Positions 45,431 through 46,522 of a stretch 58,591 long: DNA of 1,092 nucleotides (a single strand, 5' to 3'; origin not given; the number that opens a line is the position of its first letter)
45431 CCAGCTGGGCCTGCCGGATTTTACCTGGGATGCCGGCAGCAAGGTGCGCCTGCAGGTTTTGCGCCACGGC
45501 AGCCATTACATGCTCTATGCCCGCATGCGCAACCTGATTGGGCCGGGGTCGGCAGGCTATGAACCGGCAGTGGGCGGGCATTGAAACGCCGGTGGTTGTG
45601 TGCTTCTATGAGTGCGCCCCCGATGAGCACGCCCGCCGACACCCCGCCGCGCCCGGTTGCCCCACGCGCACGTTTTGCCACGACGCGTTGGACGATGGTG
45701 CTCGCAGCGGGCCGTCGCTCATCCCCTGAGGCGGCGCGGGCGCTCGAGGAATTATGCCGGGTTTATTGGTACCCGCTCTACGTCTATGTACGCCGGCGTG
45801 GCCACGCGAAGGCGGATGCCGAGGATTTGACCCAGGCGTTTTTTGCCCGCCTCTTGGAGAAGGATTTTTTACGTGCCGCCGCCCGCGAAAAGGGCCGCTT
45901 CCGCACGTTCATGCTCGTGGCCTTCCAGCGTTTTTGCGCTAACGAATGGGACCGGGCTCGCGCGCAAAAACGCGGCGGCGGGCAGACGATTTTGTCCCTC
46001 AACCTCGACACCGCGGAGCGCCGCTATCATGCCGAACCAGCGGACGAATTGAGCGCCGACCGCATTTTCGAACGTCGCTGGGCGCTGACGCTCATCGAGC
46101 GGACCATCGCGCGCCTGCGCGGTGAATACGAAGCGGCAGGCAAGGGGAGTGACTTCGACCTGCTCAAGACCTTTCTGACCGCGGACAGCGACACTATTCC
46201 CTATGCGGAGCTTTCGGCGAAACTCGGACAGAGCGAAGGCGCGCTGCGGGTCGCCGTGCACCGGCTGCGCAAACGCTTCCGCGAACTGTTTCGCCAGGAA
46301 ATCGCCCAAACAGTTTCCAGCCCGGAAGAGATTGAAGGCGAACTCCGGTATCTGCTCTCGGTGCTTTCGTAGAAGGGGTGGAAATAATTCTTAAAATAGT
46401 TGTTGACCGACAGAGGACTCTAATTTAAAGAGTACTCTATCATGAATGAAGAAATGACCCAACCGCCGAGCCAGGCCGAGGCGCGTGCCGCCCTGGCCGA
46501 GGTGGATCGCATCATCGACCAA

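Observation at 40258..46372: Ser/Thr kinase and ECF sigma factor bracketing two lipoprotein genes: candidate anti-sigma-less, phosphorylation-controlled envelope signalling module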

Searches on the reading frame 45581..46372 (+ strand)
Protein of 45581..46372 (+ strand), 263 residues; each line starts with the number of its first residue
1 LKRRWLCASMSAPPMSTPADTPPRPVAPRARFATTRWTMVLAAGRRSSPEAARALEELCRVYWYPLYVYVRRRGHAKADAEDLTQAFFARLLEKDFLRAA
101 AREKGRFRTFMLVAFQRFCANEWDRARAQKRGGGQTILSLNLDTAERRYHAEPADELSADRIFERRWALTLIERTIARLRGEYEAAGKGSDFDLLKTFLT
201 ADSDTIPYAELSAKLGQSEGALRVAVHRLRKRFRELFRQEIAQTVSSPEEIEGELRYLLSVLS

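Call 3: search_protein_families(library=pfam, proteins=[window:45581-46372:+], max_evalue=0.01)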
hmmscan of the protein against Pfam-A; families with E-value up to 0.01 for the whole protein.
window:45581-46372:+ (263 aa): 0 families

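Call 4: search_protein_families(library=ncbifam, proteins=[window:45581-46372:+], max_evalue=0.01)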
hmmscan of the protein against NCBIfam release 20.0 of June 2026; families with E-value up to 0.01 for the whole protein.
window:45581-46372:+ (263 aa): 10 families
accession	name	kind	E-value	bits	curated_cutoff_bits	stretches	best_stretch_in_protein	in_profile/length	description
TIGR02937.1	sigma70-ECF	superfamily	1.9e-08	34.1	42.9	1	54-235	2-163/165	sigma-70 family RNA polymerase sigma factor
NF009166.1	PRK12513.1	equivalog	6.4e-07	29.3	206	1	52-180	21-140/193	RNA polymerase sigma factor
NF058625.1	sigma_PG0214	equivalog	1.3e-05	25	130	0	202-241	126-165/170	GFO_1088 family ECF-type sigma factor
TIGR02985.1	Sig70_bacteroi1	subfamily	3.6e-05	24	126.4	1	55-179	3-115/162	RNA polymerase sigma-70 factor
TIGR02950.1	SigM_subfam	subfamily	3.7e-05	23.6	147.95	0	55-91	2-38/159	RNA polymerase sigma factor, SigM family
TIGR02952.1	Sig70_famx2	equivalog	0.0001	22.2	206.45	1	50-108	8-64/170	ECF subfamily RNA polymerase sigma factor, BldN family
NF007229.0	PRK09647.1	equivalog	0.00012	21.4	265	1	56-245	47-210/220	RNA polymerase sigma factor SigE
NF007213.0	PRK09635.1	equivalog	0.00036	19.8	317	1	79-236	31-165/290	RNA polymerase sigma factor SigI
TIGR02957.1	SigX4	subfamily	0.0065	15.7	323.25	0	205-246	124-165/281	RNA polymerase sigma-70 factor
NF007222.0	PRK09640.1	equivalog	0.0091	15.6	194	0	49-154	22-123/188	RNA polymerase sigma factor SigX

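Call 5: find_homologous_proteins(query=window:45581-46372:+)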
Query window:45581-46372:+ (263 aa): 7980 proteins with E <= 0.001 among 8000 candidates; the best 120 are listed.
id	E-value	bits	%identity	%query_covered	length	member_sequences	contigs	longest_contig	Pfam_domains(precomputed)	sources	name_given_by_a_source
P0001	1.7e-157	540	100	95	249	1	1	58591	-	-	-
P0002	1.5e-141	488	89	95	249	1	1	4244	-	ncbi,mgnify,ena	mgnify:FL=1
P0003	8.3e-141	486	90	95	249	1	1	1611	-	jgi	-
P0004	4.4e-140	483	89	95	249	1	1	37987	-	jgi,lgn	-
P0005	1.2e-139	482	90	95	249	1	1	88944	-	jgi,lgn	-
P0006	4.2e-137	473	87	95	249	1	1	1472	-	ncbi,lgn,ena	-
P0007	5.2e-134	463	84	95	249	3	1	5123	-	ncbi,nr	ncbi:MAG TPA: sigma-70 family RNA polymerase sigma factor [Opitutales bacterium]|nr:sigma-70 family 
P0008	1.1e-132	459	85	95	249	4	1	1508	-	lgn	-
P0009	5.8e-132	457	84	95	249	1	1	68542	-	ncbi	-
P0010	5.1e-123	427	88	86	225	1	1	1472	-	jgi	jgi:RNA polymerase sigma-70 factor (ECF subfamily)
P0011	1.0e-121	423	83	89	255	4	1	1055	-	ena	-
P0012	1.3e-118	413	76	97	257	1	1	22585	-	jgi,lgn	-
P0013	4.1e-116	405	76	92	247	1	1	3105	-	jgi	jgi:RNA polymerase sigma-70 factor (ECF subfamily)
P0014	3.0e-114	399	74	95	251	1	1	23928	-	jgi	jgi:DNA-directed RNA polymerase specialized sigma24 family protein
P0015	1.3e-111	390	76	89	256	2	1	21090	-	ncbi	ncbi:MAG: sigma-70 family RNA polymerase sigma factor [Opitutales bacterium]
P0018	3.7e-109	382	75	90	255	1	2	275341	-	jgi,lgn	jgi:RNA polymerase sigma-70 factor (ECF subfamily)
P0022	2.1e-101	356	68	92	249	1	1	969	PF07638.18,PF04542.21,PF08281.19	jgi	jgi:RNA polymerase sigma factor (sigma-70 family)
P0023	1.4e-100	354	64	97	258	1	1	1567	PF04542.21,PF08281.19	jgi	jgi:RNA polymerase sigma factor (sigma-70 family)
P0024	2.3e-99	350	61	99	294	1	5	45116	PF07638.18,PF04542.21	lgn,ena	-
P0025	4.0e-99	349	62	98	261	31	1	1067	PF04542.21,PF08281.19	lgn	-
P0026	5.6e-99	348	65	92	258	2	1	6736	PF04542.21,PF08281.19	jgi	jgi:RNA polymerase sigma-70 factor (ECF subfamily)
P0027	6.6e-99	348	66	92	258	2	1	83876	PF07638.18,PF04542.21,PF08281.19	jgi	jgi:RNA polymerase sigma factor (sigma-70 family)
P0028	7.8e-99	348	63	98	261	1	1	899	PF04542.21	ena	-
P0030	8.4e-99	348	69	87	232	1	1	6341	PF04542.21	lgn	-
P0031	9.7e-99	348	65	96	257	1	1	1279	PF04542.21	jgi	jgi:RNA polymerase sigma-70 factor (ECF subfamily)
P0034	1.4e-98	347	63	98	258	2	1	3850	PF04542.21,PF08281.19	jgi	jgi:RNA polymerase sigma factor (sigma-70 family)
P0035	1.8e-98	347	66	94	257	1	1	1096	PF07638.18,PF04542.21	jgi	jgi:RNA polymerase sigma factor (sigma-70 family)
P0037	2.5e-98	346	65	92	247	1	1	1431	PF04542.21,PF08281.19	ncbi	-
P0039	3.6e-98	346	63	98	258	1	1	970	PF04542.21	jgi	jgi:RNA polymerase sigma factor (sigma-70 family)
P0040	4.1e-98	346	63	95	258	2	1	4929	PF07638.18,PF08281.19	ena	-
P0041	9.1e-98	345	66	91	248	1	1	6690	PF07638.18,PF08281.19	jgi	jgi:RNA polymerase sigma factor (sigma-70 family)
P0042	9.1e-98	345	64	94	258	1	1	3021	PF08281.19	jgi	jgi:RNA polymerase sigma factor (sigma-70 family)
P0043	1.2e-97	344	65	92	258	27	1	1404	PF04542.21,PF08281.19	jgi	jgi:RNA polymerase sigma factor (sigma-70 family)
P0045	2.6e-97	343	65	92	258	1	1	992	PF07638.18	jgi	jgi:RNA polymerase sigma factor (sigma-70 family)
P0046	2.7e-97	343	62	97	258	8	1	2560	PF07638.18,PF04542.21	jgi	jgi:RNA polymerase sigma-70 factor (ECF subfamily)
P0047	3.0e-97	343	66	88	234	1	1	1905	PF08281.19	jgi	jgi:RNA polymerase sigma factor (sigma-70 family)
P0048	3.3e-97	343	62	95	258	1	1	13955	PF08281.19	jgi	jgi:RNA polymerase sigma factor (sigma-70 family)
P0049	3.8e-97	343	62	98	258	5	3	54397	PF04542.21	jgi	-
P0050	3.9e-97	342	65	92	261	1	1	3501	PF04542.21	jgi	jgi:RNA polymerase sigma factor (sigma-70 family)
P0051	4.1e-97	342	62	97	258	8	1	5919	PF08281.19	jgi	jgi:RNA polymerase sigma-70 factor (ECF subfamily)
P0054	1.9e-96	340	63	94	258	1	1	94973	PF04542.21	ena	-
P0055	2.0e-96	340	62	97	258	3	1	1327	PF04542.21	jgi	-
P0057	2.8e-96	340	66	88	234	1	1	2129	PF04542.21,PF08281.19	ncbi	-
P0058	3.4e-96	339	61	98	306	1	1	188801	PF04542.21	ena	-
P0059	3.5e-96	339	65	89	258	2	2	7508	PF04542.21,PF08281.19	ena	-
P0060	3.7e-96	339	64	92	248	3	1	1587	PF07638.18,PF04542.21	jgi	-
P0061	3.8e-96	339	63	97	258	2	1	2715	PF04542.21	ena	-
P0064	5.9e-96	339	61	95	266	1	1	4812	PF07638.18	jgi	jgi:RNA polymerase sigma factor (sigma-70 family)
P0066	7.4e-96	338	63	96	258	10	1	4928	PF08281.19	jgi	jgi:RNA polymerase sigma factor (sigma-70 family)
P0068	9.4e-96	338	60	98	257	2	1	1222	PF04542.21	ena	-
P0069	1.0e-95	338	66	88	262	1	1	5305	PF04542.21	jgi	jgi:RNA polymerase sigma factor (sigma-70 family)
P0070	1.2e-95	338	65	91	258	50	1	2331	PF04542.21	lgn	-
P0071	1.3e-95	337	59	100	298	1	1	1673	PF08281.19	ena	-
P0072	1.4e-95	337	66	89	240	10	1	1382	PF04542.21,PF08281.19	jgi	-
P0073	1.5e-95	337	64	92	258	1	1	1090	PF08281.19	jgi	jgi:RNA polymerase sigma-70 factor (ECF subfamily)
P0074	1.5e-95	337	67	88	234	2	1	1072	PF04542.21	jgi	-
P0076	1.9e-95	337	61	97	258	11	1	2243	PF08281.19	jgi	-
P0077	1.9e-95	337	64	88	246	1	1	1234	PF08281.19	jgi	jgi:RNA polymerase sigma factor (sigma-70 family)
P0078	2.2e-95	337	64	91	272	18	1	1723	PF07638.18,PF04542.21,PF08281.19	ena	-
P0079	2.2e-95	337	64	94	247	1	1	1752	PF04542.21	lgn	-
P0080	2.5e-95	337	66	90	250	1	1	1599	PF07638.18,PF04542.21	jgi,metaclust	metaclust:\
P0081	2.8e-95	336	64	91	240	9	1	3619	PF07638.18,PF04542.21,PF08281.19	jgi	jgi:RNA polymerase sigma-70 factor (ECF subfamily)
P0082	3.1e-95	336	59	100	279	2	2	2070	PF04542.21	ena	-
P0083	3.8e-95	336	64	92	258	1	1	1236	PF07638.18,PF08281.19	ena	-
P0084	4.1e-95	336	65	88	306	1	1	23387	PF08281.19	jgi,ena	-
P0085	6.4e-95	335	64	92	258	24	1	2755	PF08281.19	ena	-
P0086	6.9e-95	335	65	89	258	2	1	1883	PF08281.19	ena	-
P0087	7.1e-95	335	61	97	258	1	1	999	PF08281.19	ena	-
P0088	7.2e-95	335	65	89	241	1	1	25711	PF04542.21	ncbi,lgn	-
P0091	1.3e-94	334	60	97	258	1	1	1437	PF08281.19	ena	-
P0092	1.3e-94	334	66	87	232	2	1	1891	PF04542.21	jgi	-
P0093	1.5e-94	334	64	93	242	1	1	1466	PF04542.21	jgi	jgi:RNA polymerase sigma-70 factor (ECF subfamily)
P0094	2.0e-94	334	61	97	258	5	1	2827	PF04542.21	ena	-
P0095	2.3e-94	333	64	88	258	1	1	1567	PF08281.19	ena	-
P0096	2.3e-94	333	63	92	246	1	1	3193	PF04542.21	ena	-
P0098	2.4e-94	333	64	94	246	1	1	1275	PF04542.21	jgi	-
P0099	2.4e-94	333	70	86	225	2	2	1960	PF04542.21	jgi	jgi:RNA polymerase sigma-70 factor (ECF subfamily)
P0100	2.6e-94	333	60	97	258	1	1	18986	PF07638.18,PF08281.19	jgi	jgi:RNA polymerase sigma factor (sigma-70 family)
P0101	3.2e-94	333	63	97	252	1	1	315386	PF04542.21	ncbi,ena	-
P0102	3.5e-94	333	66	87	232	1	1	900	PF04542.21,PF08281.19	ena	-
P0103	4.0e-94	333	62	95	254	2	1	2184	PF04542.21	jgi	-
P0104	4.3e-94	332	64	92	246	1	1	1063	PF07638.18,PF04542.21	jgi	jgi:RNA polymerase sigma factor (sigma-70 family)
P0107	5.0e-94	332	60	97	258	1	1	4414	PF08281.19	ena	-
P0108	5.5e-94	332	64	90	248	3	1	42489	PF04542.21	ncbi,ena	-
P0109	6.1e-94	332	63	94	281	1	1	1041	PF04542.21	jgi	jgi:RNA polymerase sigma factor (sigma-70 family)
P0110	7.0e-94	332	61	95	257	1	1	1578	PF04542.21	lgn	-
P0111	8.7e-94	332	64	90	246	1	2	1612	PF07638.18,PF04542.21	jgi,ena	-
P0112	8.9e-94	331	65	89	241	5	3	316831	PF07638.18,PF04542.21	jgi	-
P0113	9.2e-94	331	64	90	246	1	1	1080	PF07638.18,PF04542.21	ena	-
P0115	1.2e-93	331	63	91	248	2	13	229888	PF04542.21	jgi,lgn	jgi:RNA polymerase sigma-70 factor (ECF subfamily)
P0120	4.4e-93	329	64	88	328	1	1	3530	PF04542.21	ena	-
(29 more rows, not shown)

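Call 13: find_related_loci(query=A1, collection=genome_contigs, flank=10000)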
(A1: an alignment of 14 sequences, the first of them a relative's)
Query A1 (249 aa) in genome_contigs; peptide patterns used: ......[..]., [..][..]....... (x = any residue, [..] = any of these).
599 stretches matched a pattern (row limit reached: there are more); 597 encode a relative of the query (tblastn E <= 1e-3); the best 80 are kept; 80 distinct loci.
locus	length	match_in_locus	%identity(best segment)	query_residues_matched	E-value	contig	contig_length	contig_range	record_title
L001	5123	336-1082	84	1-249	1e-133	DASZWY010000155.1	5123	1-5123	MAG TPA_asm: Opitutales bacterium isolate SMAG_U6169 k141_193648, whole genome shotgun sequence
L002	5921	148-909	78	1-249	2e-125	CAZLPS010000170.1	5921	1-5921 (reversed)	MAG TPA_asm: uncultured Opitutales bacterium isolate binchicken_co54_450 genome assembly, contig: NODE_25111_length_5921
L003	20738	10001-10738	65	1-249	7e-104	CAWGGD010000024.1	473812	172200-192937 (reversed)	MAG: uncultured Verrucomicrobiae bacterium isolate MFD02979.bin.4.344 genome assembly, contig: contig_34944, whole genom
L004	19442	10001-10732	62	2-249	2e-97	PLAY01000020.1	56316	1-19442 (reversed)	MAG: Limisphaerales bacterium isolate bog_1418 73.20111000_S2D.10_contig_495, whole genome shotgun sequence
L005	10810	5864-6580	63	12-249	7e-96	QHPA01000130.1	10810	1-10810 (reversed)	MAG: Verrucomicrobia bacterium isolate AV4 14_0927_12_20cm_scaffold_18525_curated, whole genome shotgun sequence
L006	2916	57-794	59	1-248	3e-96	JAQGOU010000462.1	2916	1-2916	MAG: Verrucomicrobiales bacterium isolate RYN_621 scaffold_2676642, whole genome shotgun sequence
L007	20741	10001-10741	60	1-249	1e-92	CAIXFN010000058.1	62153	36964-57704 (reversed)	MAG: uncultured Pedosphaera sp. isolate Umea2p3_bin-0208 genome assembly, contig: bin-0208:058/118, whole genome shotgun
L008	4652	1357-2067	59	2-248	2e-92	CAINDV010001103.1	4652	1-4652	MAG: uncultured Verrucomicrobia bacterium isolate Loclat_bin-20771 genome assembly, contig: bin-20771:1103/1379, whole g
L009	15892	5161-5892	60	4-249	8e-92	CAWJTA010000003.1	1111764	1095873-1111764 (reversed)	MAG: uncultured Verrucomicrobiae bacterium isolate MFD04463.bin.1.72 genome assembly, contig: contig_75795, whole genome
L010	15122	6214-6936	57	9-249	6e-91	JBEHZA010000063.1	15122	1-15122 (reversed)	MAG: Verrucomicrobiota bacterium isolate ESF1.bin.9 NODE_4130_length_15122_cov_3.424216, whole genome shotgun sequence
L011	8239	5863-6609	54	1-249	3e-90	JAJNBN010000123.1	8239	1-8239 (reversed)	MAG: Verrucomicrobia bacterium isolate C_No_T20_B_bin.127 scaffold_8064, whole genome shotgun sequence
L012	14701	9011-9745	59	6-249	3e-89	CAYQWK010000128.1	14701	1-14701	MAG TPA_asm: uncultured Bifidobacteriaceae bacterium isolate SRP257259_co1_135 genome assembly, contig: NODE_5404_length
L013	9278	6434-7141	61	14-249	8e-89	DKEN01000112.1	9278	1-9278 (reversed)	MAG TPA_asm: Spartobacteria bacterium UBA6821 UBA6821_contig_7633, whole genome shotgun sequence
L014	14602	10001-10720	58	8-245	5e-89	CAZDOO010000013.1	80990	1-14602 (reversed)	MAG TPA_asm: uncultured Verrucomicrobiota bacterium isolate SRP220891_co1_482 genome assembly, contig: NODE_510_length_8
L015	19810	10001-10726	56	8-249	4e-88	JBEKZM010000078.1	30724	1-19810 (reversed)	MAG: Verrucomicrobiota bacterium isolate SPRUCE 6 SPRUCE_6_78, whole genome shotgun sequence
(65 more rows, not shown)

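Call 16: find_encoding_contigs(protein=P0005, flank=10000, max_places=3)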
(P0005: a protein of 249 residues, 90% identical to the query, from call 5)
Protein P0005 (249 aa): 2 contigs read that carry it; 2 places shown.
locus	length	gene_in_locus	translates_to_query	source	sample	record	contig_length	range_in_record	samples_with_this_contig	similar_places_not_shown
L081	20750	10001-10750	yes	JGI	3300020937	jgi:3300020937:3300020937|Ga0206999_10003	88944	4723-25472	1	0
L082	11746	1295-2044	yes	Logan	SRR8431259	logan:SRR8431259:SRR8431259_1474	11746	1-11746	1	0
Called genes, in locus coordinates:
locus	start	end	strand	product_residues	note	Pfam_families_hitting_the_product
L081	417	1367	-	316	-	PF02749:QRPTase_N, PF01729:QRPTase_C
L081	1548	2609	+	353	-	-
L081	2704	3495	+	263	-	PF00142:Fer4_NifH (faint), PF01656:CbiA, PF02374:ArsA_ATPase (faint), PF09140:MipZ (faint), PF10609:ParA (weak), PF13614:AAA_31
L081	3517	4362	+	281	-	PF22935:RM44_endonuclase (weak), PF14622:Ribonucleas_3_3, PF00636:Ribonuclease_3, PF00035:dsrm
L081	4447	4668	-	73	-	-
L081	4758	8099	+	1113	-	PF13396:PLDc_N, PF00069:Pkinase, PF01636:APH (faint), PF07714:PK_Tyr_Ser-Thr, PF03109:ABC1 (weak)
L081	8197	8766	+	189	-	PF03190:Thioredox_DsbH (weak), PF00085:Thioredoxin (faint), PF13899:Thioredoxin_7, PF13098:Thioredoxin_2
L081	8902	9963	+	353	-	PF13180:PDZ_2 (weak), PF17820:PDZ_6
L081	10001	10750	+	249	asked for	-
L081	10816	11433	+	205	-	-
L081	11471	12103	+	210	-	-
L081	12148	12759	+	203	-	-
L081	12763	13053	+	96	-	PF13601:HTH_34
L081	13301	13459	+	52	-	-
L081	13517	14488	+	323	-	-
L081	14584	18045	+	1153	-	PF17757:UvrB_inter, PF02559:CarD_TRCF_RID, PF00270:DEAD, PF04851:ResIII, PF00271:Helicase_C, PF03461:TRCF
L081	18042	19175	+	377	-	PF13624:SurA_N_3 (faint), PF13145:Rotamase_2, PF13616:Rotamase_3, PF00639:Rotamase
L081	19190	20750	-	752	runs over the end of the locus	PF13432:TPR_16 (weak), PF00515:TPR_1, PF13181:TPR_8 (weak), PF13414:TPR_11, PF13424:TPR_12, PF00515:TPR_1 (weak), PF13432:TPR_16, PF07719:TPR_2, +10 more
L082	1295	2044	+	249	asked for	-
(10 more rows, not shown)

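Call 17: find_encoding_contigs(protein=P0009, flank=10000, max_places=3)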
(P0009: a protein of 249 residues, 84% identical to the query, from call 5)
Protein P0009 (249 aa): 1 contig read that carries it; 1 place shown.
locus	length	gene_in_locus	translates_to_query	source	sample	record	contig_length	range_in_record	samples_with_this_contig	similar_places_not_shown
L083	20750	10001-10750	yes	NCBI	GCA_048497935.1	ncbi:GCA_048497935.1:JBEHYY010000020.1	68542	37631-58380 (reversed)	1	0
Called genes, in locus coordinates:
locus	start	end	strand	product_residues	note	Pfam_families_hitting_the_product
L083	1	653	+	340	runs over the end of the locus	-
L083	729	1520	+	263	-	PF00142:Fer4_NifH (faint), PF01656:CbiA, PF02374:ArsA_ATPase (faint), PF09140:MipZ (faint), PF10609:ParA (weak), PF13614:AAA_31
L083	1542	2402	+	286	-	PF22935:RM44_endonuclase (weak), PF14622:Ribonucleas_3_3, PF00636:Ribonuclease_3, PF00035:dsrm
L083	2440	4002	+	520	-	-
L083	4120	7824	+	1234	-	PF13396:PLDc_N, PF00069:Pkinase, PF01636:APH (faint), PF07714:PK_Tyr_Ser-Thr, PF03109:ABC1 (weak)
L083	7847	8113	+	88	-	-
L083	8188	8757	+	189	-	PF03190:Thioredox_DsbH (weak), PF13899:Thioredoxin_7, PF13098:Thioredoxin_2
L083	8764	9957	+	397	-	PF13650:Asp_protease_2, PF13975:gag-asp_proteas, PF00595:PDZ (weak), PF17820:PDZ_6 (weak)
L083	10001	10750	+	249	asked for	-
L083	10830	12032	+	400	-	-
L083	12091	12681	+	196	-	PF04542:Sigma70_r2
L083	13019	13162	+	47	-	-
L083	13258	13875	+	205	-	-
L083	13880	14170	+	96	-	PF13601:HTH_34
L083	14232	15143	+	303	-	-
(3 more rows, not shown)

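Call 18: find_encoding_contigs(protein=P0018, flank=10000, max_places=2)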
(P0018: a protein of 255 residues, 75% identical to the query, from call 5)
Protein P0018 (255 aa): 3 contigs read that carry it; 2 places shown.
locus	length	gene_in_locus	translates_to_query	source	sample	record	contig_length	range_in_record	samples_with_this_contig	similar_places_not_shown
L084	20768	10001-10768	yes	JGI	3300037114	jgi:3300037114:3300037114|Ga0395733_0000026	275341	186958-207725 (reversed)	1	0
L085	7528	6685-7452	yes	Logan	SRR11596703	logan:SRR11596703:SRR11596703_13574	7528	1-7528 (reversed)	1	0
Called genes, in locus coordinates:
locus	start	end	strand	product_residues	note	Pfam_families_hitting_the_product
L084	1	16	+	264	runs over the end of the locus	PF00142:Fer4_NifH (faint), PF01656:CbiA, PF02374:ArsA_ATPase (faint), PF09140:MipZ (faint), PF10609:ParA (weak), PF13614:AAA_31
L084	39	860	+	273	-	PF22935:RM44_endonuclase (weak), PF14622:Ribonucleas_3_3, PF00636:Ribonuclease_3, PF00035:dsrm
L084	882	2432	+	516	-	-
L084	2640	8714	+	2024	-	PF00069:Pkinase, PF03109:ABC1 (weak), PF07714:PK_Tyr_Ser-Thr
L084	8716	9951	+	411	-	PF13650:Asp_protease_2 (weak), PF13975:gag-asp_proteas (faint), PF17820:PDZ_6 (weak)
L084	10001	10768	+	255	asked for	-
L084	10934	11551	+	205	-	-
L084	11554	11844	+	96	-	PF13601:HTH_34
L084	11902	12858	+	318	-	-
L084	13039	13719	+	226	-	PF04542:Sigma70_r2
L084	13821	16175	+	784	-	PF00069:Pkinase, PF01636:APH (faint), PF07714:PK_Tyr_Ser-Thr, PF03109:ABC1 (weak), PF14531:Kinase-like (weak), PF13807:GNVR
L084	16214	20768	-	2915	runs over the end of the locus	PF10091:Glycoamylase, PF06165:GH94_b-supersand, PF03633:Glyco_hydro_65C (faint), PF06165:GH94_b-supersand, PF17167:Glyco_hydro_94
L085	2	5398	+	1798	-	?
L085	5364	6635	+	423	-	PF13650:Asp_protease_2 (weak), PF13975:gag-asp_proteas (faint), PF17820:PDZ_6 (weak)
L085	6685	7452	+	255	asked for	-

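Call 19: find_encoding_contigs(protein=P0012, flank=10000, max_places=2)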
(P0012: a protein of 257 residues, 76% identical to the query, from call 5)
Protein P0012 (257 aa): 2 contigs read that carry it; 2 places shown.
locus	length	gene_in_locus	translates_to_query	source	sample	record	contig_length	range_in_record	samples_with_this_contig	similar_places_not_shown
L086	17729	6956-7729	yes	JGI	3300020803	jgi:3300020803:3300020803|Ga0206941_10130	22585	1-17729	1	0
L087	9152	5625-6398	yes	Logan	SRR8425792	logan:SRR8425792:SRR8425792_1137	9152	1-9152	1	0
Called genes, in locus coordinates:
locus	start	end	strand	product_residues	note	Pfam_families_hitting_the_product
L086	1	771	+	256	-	?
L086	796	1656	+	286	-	PF22935:RM44_endonuclase (faint), PF14622:Ribonucleas_3_3, PF00636:Ribonuclease_3, PF00035:dsrm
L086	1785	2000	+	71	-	-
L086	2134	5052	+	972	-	PF13396:PLDc_N, PF00069:Pkinase, PF01636:APH (faint), PF07714:PK_Tyr_Ser-Thr, PF03109:ABC1 (weak), PF10988:DUF2807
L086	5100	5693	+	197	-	PF13098:Thioredoxin_2, PF13899:Thioredoxin_7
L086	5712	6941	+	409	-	PF13650:Asp_protease_2 (weak), PF13975:gag-asp_proteas, PF17820:PDZ_6 (weak)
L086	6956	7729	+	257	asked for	-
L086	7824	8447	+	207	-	-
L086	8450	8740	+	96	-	PF12840:HTH_20 (weak), PF01022:HTH_5 (weak), PF13601:HTH_34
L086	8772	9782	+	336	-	-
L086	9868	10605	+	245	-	PF07638:Sigma70_ECF (weak), PF04542:Sigma70_r2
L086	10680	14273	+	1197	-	PF00069:Pkinase, PF07714:PK_Tyr_Ser-Thr, PF01636:APH (faint), PF03109:ABC1 (weak), PF14531:Kinase-like (weak)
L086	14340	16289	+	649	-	PF17757:UvrB_inter, PF02559:CarD_TRCF_RID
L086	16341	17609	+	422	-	PF00271:Helicase_C, PF03461:TRCF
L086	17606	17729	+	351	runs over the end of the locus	PF13624:SurA_N_3, PF09312:SurA_N (faint), PF13145:Rotamase_2, PF13616:Rotamase_3, PF00639:Rotamase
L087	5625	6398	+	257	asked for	-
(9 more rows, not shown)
